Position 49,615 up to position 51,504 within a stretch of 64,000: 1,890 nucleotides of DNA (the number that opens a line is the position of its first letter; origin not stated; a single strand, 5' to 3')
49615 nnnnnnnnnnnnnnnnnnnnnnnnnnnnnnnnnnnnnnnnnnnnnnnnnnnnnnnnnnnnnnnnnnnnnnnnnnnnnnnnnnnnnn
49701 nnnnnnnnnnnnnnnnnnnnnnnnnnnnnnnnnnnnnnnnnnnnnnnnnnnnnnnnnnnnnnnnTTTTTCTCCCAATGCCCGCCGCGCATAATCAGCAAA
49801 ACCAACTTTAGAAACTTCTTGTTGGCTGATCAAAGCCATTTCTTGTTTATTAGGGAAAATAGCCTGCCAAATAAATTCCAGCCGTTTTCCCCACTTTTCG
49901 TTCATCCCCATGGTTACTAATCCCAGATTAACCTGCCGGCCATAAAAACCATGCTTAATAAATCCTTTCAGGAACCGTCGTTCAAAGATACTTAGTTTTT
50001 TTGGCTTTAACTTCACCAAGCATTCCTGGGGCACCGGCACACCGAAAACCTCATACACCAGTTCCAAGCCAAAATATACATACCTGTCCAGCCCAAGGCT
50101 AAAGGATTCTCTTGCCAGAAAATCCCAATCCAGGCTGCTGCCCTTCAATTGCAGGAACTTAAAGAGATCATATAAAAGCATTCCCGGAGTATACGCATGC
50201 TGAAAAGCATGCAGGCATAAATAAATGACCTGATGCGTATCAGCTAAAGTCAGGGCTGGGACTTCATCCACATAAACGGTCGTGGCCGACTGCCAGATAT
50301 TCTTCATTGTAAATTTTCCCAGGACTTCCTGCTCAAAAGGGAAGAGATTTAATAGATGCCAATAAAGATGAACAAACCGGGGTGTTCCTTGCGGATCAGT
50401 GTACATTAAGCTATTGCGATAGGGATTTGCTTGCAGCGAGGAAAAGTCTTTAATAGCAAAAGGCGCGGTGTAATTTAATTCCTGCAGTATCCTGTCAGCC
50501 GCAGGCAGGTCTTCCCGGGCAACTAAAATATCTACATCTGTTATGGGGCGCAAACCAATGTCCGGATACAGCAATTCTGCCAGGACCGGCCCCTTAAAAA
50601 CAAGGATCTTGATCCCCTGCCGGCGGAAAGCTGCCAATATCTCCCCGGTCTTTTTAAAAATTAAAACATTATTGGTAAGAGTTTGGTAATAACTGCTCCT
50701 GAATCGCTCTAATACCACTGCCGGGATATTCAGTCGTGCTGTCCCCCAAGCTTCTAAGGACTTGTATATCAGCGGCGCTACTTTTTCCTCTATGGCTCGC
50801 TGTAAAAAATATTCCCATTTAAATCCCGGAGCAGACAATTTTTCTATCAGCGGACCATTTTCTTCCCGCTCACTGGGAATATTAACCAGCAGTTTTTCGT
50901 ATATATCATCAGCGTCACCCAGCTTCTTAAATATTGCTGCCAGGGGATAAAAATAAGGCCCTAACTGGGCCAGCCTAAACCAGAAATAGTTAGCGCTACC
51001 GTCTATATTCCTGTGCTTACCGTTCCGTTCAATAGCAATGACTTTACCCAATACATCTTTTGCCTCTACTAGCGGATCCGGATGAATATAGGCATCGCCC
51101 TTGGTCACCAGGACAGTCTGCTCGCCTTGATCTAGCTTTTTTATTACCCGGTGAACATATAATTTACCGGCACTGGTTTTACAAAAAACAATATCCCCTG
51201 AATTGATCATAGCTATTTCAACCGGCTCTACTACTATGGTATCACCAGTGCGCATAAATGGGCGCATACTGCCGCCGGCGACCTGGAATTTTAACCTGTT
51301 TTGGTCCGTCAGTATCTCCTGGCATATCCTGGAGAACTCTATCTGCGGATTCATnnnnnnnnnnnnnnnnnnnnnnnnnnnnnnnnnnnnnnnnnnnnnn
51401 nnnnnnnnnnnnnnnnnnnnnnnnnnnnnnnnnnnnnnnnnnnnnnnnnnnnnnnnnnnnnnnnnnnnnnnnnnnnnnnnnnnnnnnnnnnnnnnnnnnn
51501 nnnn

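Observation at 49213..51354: Unusual tri-domain fusion: S24/S26-type Ser-Lys peptidase + nucleotidyltransferase + GNAT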

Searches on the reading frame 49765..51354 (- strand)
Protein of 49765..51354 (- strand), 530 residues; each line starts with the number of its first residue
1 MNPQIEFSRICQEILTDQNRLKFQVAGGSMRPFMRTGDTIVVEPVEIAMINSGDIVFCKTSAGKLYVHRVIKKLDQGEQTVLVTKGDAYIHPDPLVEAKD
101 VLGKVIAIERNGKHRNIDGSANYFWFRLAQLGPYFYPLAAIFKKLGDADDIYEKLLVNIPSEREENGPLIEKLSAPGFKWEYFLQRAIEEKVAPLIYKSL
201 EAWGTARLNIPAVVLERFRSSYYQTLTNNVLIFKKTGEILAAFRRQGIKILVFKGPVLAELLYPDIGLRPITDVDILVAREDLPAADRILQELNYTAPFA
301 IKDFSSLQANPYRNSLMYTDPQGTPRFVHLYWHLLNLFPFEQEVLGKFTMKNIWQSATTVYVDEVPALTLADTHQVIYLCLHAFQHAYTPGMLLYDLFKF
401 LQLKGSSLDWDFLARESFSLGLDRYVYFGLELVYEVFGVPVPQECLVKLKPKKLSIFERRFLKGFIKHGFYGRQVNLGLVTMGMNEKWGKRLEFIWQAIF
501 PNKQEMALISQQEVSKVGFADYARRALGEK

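Call 38: find_related_loci(query=A3, collection=genome_contigs, flank=10000)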
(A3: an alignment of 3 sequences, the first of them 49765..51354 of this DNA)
Query A3 (530 aa) in genome_contigs; peptide patterns used: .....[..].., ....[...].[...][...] (x = any residue, [..] = any of these).
64 stretches matched a pattern; 2 encode a relative of the query (tblastn E <= 1e-3); 2 distinct loci.
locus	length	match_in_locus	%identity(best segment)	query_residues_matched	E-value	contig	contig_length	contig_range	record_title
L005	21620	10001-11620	61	1-530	0e+0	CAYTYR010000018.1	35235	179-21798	MAG TPA_asm: uncultured Clostridia bacterium isolate binchicken_co220_96 genome assembly, contig: NODE_674_length_35235_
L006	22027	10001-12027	41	3-525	9e-80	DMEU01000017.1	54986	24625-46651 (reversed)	MAG TPA_asm: Candidatus Omnitrophota bacterium isolate UBA9636 contig_5668, whole genome shotgun sequence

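Call 40: search_protein_families(library=pfam, proteins=[L006:6291-7205:+, L006:7199-7495:+, L006:7492-7767:+, L006:7740-8897:+, L006:9042-9995:+, L006:9992-10921:+, L006:10918-12054:+, L006:13842-15779:+, L006:15794-17212:+, L006:4616-6289:+], max_evalue=0.001)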
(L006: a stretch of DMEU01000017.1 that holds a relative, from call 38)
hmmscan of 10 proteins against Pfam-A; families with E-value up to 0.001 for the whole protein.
L006:6291-7205:+ (304 aa): 3 families
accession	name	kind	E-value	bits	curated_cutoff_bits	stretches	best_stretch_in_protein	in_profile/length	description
PF02563.21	Poly_export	-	2.5e-25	88.9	28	1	111-181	6-76/77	Polysaccharide biosynthesis/export protein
PF10531.15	SLBB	-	1.7e-10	41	27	1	189-234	2-49/55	SLBB domain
PF22461.2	SLBB_2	-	5.7e-09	36.4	27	1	188-270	2-79/79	SLBB domain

L006:7199-7495:+ (98 aa): 0 families

L006:7492-7767:+ (91 aa): 1 family
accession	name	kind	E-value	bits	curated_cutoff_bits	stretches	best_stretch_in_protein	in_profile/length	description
PF05402.18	PqqD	-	5.4e-12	46.3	23.4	1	19-90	1-67/67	Coenzyme PQQ synthesis protein D (PqqD)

L006:7740-8897:+ (385 aa): 2 families
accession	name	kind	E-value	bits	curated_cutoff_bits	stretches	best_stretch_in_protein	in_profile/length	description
PF04055.27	Radical_SAM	-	2.9e-20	73.6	29.5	1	53-208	2-161/166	Radical SAM superfamily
PF13186.11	SPASM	-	0.00052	20.7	21.5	0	279-347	1-67/67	Iron-sulfur cluster-binding domain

L006:9042-9995:+ (317 aa): 0 families

L006:9992-10921:+ (309 aa): 4 families
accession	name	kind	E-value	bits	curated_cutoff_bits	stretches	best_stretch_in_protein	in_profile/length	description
PF00583.31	Acetyltransf_1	-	2.1e-11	44.6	20.7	1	192-279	31-116/116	Acetyltransferase (GNAT) family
PF13508.13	Acetyltransf_7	-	8.9e-09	36.1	27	1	200-280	8-83/84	Acetyltransferase (GNAT) domain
PF13673.13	Acetyltransf_10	-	9.2e-05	22.9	23.6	1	193-285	29-112/128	Acetyltransferase (GNAT) domain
PF00717.28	Peptidase_S24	-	0.00011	22.4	23.3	1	9-74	22-85/116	Peptidase S24-like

L006:10918-12054:+ (378 aa): 1 family
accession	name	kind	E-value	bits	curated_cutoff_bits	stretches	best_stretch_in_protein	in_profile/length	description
PF14907.12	NTP_transf_5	-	2.7e-40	139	31.2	1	28-283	8-249/249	Uncharacterised nucleotidyltransferase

L006:13842-15779:+ (645 aa): 3 families
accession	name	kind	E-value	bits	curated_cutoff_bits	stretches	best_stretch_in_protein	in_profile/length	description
PF13807.11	GNVR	-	1.1e-15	57.8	27.7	1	255-326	8-79/82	G-rich domain on putative tyrosine kinase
PF13614.12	AAA_31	-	7.3e-12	46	27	1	430-582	14-155/177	AAA domain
PF01656.29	CbiA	-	4.5e-06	27.1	25.4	1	424-611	5-88/125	CobQ/CobB/MinD/ParA nucleotide binding domain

L006:15794-17212:+ (472 aa): 1 family
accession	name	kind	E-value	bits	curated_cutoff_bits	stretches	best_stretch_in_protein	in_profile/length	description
PF04932.20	Wzy_C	-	5e-09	36.5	31.7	1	249-359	2-104/149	O-Antigen ligase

L006:4616-6289:+ (557 aa): 2 families
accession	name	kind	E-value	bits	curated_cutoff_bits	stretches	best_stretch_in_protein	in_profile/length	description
PF05478.16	Prominin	-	1.7e-05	23.6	34.3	1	32-242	147-345/799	Prominin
PF10473.14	CENP-F_leu_zip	-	0.00072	20.1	34.5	1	177-254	58-135/140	Leucine-rich repeats of kinetochore protein Cenp-F/LEK1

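Call 49: search_solved_structures(query=A1, max_evalue=1, show_alignments=3)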
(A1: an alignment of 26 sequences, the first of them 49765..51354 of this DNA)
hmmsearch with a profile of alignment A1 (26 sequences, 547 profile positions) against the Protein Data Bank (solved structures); distinct sequences matched with E-value up to 1: 11.
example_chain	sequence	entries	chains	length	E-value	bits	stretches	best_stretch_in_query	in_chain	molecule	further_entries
7p2q_A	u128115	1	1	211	6.2e-09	38.2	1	27-95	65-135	Signal peptidase complex catalytic subunit SEC11C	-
7p2p_A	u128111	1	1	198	1.7e-08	36.7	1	27-96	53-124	Signal peptidase complex catalytic subunit SEC11A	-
9rjb_A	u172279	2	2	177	1.5e-07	33.6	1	27-96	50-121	Signal peptidase complex catalytic subunit SEC11A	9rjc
4nv4_A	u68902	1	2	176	2.3e-05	26.4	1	27-74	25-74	Signal peptidase I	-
4wvh_A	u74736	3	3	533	0.00013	23.8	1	26-75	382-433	Maltose-binding periplasmic protein,Signal peptidase IB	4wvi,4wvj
4wvg_A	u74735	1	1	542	0.0017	20.2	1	26-75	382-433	Maltose-binding periplasmic protein,Signal peptidase IB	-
6a2r_A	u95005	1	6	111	0.054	15.2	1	7-112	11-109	LexA repressor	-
6a2t_A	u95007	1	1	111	0.06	15.1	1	7-112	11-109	LexA repressor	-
6a2q_A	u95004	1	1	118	0.062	15.1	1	7-112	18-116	LexA repressor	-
4me8_A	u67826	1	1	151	0.41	12.4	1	27-74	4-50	Signal peptidase I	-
6a2s_A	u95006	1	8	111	0.67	11.6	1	7-112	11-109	LexA repressor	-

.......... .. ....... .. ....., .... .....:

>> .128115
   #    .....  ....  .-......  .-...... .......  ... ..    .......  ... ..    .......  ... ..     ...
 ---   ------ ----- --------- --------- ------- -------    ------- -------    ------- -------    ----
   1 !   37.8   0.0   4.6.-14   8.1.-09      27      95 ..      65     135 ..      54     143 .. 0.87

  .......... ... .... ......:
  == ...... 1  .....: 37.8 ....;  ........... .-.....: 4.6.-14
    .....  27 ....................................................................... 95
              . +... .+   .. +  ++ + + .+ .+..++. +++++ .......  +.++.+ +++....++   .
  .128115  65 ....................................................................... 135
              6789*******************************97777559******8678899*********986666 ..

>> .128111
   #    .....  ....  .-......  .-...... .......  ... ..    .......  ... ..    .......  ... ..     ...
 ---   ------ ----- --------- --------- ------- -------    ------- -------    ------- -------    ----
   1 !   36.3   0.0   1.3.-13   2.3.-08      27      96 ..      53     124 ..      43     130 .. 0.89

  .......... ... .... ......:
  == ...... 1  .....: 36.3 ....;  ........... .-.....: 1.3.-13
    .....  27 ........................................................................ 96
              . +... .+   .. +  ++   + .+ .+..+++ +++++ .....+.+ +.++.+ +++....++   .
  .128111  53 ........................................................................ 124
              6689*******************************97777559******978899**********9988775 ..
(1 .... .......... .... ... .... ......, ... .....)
